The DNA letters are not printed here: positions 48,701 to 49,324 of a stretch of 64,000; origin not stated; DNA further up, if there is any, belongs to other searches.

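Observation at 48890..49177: Small stefin/cystatin-like gene tucked between ankyrin genes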

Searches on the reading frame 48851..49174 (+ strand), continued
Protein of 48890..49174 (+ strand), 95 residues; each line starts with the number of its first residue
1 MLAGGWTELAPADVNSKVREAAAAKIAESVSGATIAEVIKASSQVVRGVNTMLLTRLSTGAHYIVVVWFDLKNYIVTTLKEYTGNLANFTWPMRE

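Call 33: search_solved_structures(query=A2, max_evalue=0.01, show_alignments=4)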
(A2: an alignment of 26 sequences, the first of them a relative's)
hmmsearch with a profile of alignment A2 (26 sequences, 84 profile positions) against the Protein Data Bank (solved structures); distinct sequences matched with E-value up to 0.01: 50.
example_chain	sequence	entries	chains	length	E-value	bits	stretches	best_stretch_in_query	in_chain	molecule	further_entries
4lzi_A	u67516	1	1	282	1.6e-18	70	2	4-76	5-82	Multicystatin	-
9va4_B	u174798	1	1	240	6.9e-13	52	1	4-72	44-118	Cysteine proteinase inhibitor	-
2mzv_A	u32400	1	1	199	4e-11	46.3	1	14-72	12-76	Cystatin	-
4zm8_A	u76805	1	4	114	5.4e-11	45.9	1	2-79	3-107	Putative secreted cystatin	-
3l0r_A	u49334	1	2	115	1.4e-10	44.6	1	2-59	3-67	Cystatin-2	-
1gd4_A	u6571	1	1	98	7.4e-10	42.3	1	1-75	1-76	CYSTATIN A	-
8r28_A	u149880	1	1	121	9.1e-10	42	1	2-61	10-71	Cystatin domain-containing protein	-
3ima_B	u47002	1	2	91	2.2e-09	40.7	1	2-72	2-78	Cysteine proteinase inhibitor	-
1dvc_A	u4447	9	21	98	2.2e-09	40.7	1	1-75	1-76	STEFIN A | Cystatin A | Cystatin-A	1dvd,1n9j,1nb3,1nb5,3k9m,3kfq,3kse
8gt7_B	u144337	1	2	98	3.1e-09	40.3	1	1-75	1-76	Cystatin-A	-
1cyu_A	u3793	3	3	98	3.2e-09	40.2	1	1-75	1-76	CYSTATIN A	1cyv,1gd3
4it7_A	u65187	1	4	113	4.8e-09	39.7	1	2-59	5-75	CPI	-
8r29_A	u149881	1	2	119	5.8e-09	39.4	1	2-61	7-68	Cystatin domain-containing protein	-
6ztk_B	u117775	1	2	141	9.1e-09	38.8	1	2-60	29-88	Mialostatin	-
3lh4_A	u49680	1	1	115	3.5e-08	36.9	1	2-81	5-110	Secreted cystatin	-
3mwz_A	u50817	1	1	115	2.1e-07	34.4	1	3-81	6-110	sialostatin L2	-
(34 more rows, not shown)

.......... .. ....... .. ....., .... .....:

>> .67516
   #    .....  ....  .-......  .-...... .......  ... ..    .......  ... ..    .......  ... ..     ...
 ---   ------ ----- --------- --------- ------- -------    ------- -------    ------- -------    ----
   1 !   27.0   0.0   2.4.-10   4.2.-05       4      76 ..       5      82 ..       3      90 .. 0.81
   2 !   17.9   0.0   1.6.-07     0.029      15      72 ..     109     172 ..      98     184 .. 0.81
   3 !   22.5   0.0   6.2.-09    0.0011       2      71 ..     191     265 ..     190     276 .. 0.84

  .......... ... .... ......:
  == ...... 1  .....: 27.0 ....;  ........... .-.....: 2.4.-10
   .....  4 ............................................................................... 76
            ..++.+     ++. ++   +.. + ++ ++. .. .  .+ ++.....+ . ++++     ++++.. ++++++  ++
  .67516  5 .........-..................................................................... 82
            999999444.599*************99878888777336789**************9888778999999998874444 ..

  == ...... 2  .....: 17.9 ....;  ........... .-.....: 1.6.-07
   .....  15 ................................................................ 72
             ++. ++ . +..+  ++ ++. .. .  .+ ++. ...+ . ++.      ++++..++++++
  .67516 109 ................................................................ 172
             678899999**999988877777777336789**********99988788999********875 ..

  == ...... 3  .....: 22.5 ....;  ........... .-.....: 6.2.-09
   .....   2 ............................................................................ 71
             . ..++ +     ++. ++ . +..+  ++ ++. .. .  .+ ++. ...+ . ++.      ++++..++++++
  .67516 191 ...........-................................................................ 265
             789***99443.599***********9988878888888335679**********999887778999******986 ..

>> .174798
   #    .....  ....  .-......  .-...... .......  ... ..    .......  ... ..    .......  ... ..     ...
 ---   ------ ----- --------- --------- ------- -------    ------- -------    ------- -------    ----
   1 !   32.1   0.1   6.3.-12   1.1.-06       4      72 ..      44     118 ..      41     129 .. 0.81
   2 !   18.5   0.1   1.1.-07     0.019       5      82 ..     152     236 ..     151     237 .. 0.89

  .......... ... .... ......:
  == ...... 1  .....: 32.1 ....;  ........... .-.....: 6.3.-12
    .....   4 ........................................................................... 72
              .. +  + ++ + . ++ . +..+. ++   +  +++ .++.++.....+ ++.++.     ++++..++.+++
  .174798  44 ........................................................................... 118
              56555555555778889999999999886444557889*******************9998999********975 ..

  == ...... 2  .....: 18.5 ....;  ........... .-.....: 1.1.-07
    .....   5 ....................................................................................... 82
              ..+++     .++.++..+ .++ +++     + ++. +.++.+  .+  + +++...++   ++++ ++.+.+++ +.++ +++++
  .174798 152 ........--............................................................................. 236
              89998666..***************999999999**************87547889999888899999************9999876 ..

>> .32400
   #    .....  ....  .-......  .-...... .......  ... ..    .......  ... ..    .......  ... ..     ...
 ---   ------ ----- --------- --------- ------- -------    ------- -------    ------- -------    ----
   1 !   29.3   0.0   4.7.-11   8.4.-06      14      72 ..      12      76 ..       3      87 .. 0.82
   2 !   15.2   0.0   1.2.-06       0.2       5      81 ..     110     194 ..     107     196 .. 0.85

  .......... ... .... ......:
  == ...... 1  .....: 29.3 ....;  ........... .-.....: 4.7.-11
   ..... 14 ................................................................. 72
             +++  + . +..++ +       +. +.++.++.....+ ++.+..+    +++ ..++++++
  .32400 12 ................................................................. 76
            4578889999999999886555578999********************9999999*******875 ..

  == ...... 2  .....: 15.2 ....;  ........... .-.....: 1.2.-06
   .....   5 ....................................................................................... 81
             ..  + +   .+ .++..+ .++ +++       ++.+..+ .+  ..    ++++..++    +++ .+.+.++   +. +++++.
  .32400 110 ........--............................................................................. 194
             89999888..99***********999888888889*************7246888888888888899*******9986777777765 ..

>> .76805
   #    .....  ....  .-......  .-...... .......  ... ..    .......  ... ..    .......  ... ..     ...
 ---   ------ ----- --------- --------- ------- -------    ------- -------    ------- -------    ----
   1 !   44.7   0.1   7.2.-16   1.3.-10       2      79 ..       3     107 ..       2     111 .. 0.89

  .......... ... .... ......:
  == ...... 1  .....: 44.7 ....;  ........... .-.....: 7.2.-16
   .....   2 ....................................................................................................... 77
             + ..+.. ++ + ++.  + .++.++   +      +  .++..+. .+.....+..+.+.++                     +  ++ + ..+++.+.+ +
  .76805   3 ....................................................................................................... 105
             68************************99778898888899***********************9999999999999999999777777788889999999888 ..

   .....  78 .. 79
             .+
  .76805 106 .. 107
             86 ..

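Call 39: list_cluster_members(proteins=[P0018, P0020, P0034, P0013, P0014, P0029])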
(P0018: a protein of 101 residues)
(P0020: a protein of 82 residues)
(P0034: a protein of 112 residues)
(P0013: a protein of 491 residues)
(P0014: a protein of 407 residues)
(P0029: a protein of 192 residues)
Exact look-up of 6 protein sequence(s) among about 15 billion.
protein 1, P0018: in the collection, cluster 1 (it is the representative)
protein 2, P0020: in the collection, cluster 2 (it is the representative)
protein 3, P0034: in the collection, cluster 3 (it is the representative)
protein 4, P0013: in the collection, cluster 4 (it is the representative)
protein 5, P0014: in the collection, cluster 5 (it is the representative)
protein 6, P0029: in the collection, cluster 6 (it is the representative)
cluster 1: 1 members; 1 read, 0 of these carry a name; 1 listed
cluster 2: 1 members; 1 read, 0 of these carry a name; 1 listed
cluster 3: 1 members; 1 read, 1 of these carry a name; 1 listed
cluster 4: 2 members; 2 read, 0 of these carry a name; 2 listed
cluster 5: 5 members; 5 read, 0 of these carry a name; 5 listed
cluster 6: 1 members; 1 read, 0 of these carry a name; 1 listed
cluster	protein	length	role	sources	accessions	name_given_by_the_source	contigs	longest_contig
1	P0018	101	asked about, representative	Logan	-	-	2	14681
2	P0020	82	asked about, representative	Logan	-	-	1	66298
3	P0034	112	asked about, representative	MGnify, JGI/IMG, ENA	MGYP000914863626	CR=1 FL=1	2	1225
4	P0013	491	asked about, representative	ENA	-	-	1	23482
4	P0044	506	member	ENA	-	-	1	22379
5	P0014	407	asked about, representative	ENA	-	-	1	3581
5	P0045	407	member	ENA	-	-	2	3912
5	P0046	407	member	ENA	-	-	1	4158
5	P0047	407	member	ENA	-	-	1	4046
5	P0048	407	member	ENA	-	-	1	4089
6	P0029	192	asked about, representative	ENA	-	-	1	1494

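Call 41: find_encoding_contigs(protein=P0020, flank=4000, max_places=2)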
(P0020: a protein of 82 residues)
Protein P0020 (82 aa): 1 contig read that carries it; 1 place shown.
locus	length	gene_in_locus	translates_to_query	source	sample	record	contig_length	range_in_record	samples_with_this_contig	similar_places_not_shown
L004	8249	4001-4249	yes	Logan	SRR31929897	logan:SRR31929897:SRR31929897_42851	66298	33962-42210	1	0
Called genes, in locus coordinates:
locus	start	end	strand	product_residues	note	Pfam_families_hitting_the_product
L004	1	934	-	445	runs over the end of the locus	-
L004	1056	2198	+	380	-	PF00432:Prenyltrans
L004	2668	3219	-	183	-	PF00163:Ribosomal_S4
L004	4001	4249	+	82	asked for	-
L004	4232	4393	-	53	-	-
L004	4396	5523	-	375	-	PF00022:Actin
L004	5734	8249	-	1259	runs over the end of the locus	-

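Call 42: find_encoding_contigs(protein=P0018, flank=4000, max_places=2)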
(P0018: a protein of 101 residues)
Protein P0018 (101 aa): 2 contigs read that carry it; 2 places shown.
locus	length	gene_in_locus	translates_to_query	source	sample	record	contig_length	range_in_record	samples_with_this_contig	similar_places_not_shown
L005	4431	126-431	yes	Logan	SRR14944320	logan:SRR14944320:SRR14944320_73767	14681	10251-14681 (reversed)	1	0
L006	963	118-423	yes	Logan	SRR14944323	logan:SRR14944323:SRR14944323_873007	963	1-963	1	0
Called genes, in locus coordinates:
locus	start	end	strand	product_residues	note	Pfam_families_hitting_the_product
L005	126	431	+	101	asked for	-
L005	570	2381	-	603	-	-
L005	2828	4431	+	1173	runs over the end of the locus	-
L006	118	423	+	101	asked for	-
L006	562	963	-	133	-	?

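Call 43: predict_structure(alignment_id=A2)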
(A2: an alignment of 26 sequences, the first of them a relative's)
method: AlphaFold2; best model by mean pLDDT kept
length: 95 residues; sequences in the alignment: 26
mean_pLDDT: 88.3   pTM: 0.77
mean pLDDT of the five models: 88.3, 87.1, 85.9, 85.9, 83.8
residues with pLDDT >= 90: 66; 70-90: 22; 50-70: 3; < 50: 4
segments of 3 or more residues with pLDDT < 50: 1-3
pLDDT, mean of each block of 10 residues (from residue 1): 73 92 93 92 91 93 94 93 86 63
secondary structure, 60 per line:
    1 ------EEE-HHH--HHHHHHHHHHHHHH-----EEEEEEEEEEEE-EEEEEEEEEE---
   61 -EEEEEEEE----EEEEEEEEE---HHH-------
elements in order: E7-9 H16-29 E35-46 E48-57 E62-69 E74-82

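Call 46: fold_search(model_id=the predicted structure, library=pdb)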
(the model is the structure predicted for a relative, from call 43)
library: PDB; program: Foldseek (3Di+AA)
matches with E <= 10: 148; with E <= 0.001: 0
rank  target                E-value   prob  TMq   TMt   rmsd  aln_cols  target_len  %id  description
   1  8r28                  2.3e-03  1.00  0.65  0.60   4.6       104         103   20  Crystal structure of Amacstatin-1, a cystatin from the hard tick Amblyomma maculatum (released 2024-11-13)
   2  6ztk_A                2.7e-03  1.00  0.65  0.58   4.1       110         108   17  Crystal structure of Mialostatin, a gut cystatin from the hard tick Ixodes ricinus (released 2021-06-02)
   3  6ztk_B                3.8e-03  1.00  0.66  0.58   4.1       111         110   17  Crystal structure of Mialostatin, a gut cystatin from the hard tick Ixodes ricinus (released 2021-06-02)
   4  3l0r_A                4.8e-03  1.00  0.66  0.59   3.8       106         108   19  Crystal Structure of Salivary Cystatin from the Soft Tick Ornithodoros moubata (released 2010-06-30)
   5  4it7_A                7.9e-03  1.00  0.60  0.54   3.7       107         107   20  Crystal structure of Al-CPI (released 2014-01-29)
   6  5o46_A                1.1e-02  1.00  0.65  0.55   3.2       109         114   18  Crystal structure of Iristatin, a secreted salivary cystatin from the hard tick Ixodes ricinus (released 2018-06-13)
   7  1yvb_I                1.5e-02  1.00  0.68  0.59   4.2       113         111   16  the Plasmodium falciparum Cysteine Protease Falcipain-2 (released 2006-03-28)
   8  3mwz                  1.5e-02  1.00  0.67  0.57   3.9       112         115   16  Crystal structure of the selenomethionine derivative of the L 22,47,100 M mutant of sialostatin L2 (released 2010-07-14)
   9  3ima_B                1.8e-02  1.00  0.64  0.71   3.1        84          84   21  Complex structure of tarocystatin and papain (released 2010-02-16)
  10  8v57_D                2.3e-02  1.00  0.69  0.58   2.6       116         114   12  Complex of murine cathepsin K with bound cystatin C inhibitor (released 2024-10-09)
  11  3ima_D                2.3e-02  1.00  0.66  0.73   3.2        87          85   22  Complex structure of tarocystatin and papain (released 2010-02-16)
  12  7pk4_B                2.4e-02  1.00  0.62  0.71   4.6        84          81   21  Tick salivary cystatin Ricistatin in complex with cathepsin V (released 2022-12-14)
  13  8v57_C                2.9e-02  1.00  0.71  0.60   3.2       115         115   11  Complex of murine cathepsin K with bound cystatin C inhibitor (released 2024-10-09)
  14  2w9p_A                3.0e-02  1.00  0.68  0.74   2.5        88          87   15  Crystal Structure of Potato Multicystatin (released 2010-02-02)
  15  1dvc                  3.0e-02  1.00  0.58  0.57   3.8        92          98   14  SOLUTION NMR STRUCTURE OF HUMAN STEFIN A AT PH 5.5 AND 308K, NMR, MINIMIZED AVERAGE STRUCTURE (released 1996-08-01)
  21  3lh4                  6.0e-02  1.00  0.68  0.57   4.3       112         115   18  Crystal Structure of Sialostatin L2 (released 2010-09-29)
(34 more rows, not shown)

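Call 48: find_encoding_contigs(protein=P0008, flank=1500, max_places=1)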
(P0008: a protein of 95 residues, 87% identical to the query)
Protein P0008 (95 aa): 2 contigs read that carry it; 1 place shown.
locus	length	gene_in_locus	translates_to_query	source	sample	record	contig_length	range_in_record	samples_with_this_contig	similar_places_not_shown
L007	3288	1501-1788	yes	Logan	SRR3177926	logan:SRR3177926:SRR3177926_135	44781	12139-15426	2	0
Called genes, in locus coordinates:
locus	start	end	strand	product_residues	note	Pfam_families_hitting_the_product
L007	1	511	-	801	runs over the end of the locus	PF12796:Ank_2, PF13637:Ank_4 (faint), PF00023:Ank (faint), PF13606:Ank_3 (faint), PF13857:Ank_5 (faint), PF12796:Ank_2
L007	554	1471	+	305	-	-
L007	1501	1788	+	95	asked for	-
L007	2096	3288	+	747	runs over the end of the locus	PF12796:Ank_2, PF23745:ANK_LRRK2 (faint), PF12796:Ank_2, PF13637:Ank_4 (weak), PF12796:Ank_2, PF13857:Ank_5 (weak), PF12796:Ank_2, PF13920:zf-C3HC4_3, +3 more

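Call 49: find_encoding_contigs(protein=P0010, flank=1500, max_places=1)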
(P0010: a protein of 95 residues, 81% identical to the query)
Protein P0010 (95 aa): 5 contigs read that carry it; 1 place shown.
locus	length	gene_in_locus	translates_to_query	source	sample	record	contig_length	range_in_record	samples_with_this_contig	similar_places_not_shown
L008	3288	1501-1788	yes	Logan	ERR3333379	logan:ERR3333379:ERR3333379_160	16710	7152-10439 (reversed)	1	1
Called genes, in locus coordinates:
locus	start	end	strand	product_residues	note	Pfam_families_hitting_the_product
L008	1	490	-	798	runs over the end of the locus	PF12796:Ank_2, PF13637:Ank_4 (faint), PF00023:Ank (faint), PF13606:Ank_3 (faint), PF13857:Ank_5 (faint), PF12796:Ank_2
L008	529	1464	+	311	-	-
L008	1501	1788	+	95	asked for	-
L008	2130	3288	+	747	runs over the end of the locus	PF12796:Ank_2, PF13857:Ank_5 (faint), PF24521:Ank_KRIT1 (faint), PF00023:Ank (faint), PF12796:Ank_2, PF13637:Ank_4 (weak), PF12796:Ank_2, PF13920:zf-C3HC4_3, +1 more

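Call 50: find_encoding_contigs(protein=P0011, flank=1500, max_places=1)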
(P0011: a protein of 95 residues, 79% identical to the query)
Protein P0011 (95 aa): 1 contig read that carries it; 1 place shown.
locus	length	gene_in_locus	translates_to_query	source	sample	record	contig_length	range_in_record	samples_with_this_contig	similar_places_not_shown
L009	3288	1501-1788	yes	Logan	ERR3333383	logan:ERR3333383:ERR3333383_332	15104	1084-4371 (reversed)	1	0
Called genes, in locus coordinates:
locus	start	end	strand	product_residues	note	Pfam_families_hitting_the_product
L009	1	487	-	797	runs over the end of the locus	PF12796:Ank_2, PF13637:Ank_4 (faint), PF00023:Ank (faint), PF13606:Ank_3 (faint), PF13857:Ank_5 (weak), PF12796:Ank_2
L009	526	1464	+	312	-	-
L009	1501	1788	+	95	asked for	-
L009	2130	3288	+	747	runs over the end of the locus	?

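Call 51: find_encoding_contigs(protein=P0007, flank=1500, max_places=1)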
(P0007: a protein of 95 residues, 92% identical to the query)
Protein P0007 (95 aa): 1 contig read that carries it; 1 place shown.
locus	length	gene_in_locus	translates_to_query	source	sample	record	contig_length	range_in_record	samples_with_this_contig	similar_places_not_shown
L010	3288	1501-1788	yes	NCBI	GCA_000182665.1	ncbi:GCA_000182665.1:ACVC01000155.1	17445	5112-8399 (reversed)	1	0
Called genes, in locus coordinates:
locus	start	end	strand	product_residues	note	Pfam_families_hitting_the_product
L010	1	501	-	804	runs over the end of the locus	PF12796:Ank_2, PF13637:Ank_4 (faint), PF00023:Ank (faint), PF13606:Ank_3 (faint), PF13857:Ank_5 (faint), PF12796:Ank_2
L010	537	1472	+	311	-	-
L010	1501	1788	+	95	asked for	-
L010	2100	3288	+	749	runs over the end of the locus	PF12796:Ank_2, PF12796:Ank_2, PF13637:Ank_4 (weak), PF00023:Ank (weak), PF12796:Ank_2, PF12796:Ank_2, PF12796:Ank_2, PF13920:zf-C3HC4_3, +4 more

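Call 54: list_cluster_members(proteins=[L004:4399-5523:-, L004:2671-3219:-, L005:573-2381:-])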
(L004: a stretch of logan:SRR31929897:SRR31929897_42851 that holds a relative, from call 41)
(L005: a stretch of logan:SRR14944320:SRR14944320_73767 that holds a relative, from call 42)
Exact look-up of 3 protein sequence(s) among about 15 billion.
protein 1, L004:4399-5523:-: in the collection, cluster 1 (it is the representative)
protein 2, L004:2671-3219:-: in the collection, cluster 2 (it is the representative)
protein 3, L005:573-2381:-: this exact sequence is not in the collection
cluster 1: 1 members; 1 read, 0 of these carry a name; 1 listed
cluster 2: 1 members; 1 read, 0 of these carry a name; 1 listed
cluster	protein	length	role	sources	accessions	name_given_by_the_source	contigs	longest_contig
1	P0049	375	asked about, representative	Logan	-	-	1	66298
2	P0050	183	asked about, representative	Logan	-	-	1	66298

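Call 56: find_homologous_proteins(query=A4, max_evalue=0.001)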
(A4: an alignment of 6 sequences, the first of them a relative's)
Query A4 (6 sequences) (95 aa, profile of the alignment): 9 proteins with E <= 0.001 among 311 candidates.
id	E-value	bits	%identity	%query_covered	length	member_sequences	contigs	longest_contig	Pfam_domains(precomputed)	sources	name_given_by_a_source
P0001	2.2e-45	171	100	100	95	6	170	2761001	-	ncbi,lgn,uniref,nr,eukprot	ncbi:Cystatin [Giardia duodenalis]|uniref:Cystatin n=1 Tax=Giardia intestinalis (strain ATCC 50803 /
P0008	2.4e-45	171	87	100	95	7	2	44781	-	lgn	-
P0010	6.2e-45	169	81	100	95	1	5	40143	-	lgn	-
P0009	9.0e-45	169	86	100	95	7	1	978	-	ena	-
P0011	2.1e-44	168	79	100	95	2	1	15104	-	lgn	-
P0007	5.5e-44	166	92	100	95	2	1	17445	-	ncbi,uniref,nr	ncbi:Hypothetical protein GLP15_4353 [Giardia lamblia P15]|uniref:Cystatin domain-containing protein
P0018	4.9e-34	134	38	84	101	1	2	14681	-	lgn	-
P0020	1.1e-33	133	38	83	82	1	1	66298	-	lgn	-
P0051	1.5e-30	123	39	84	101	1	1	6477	-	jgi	-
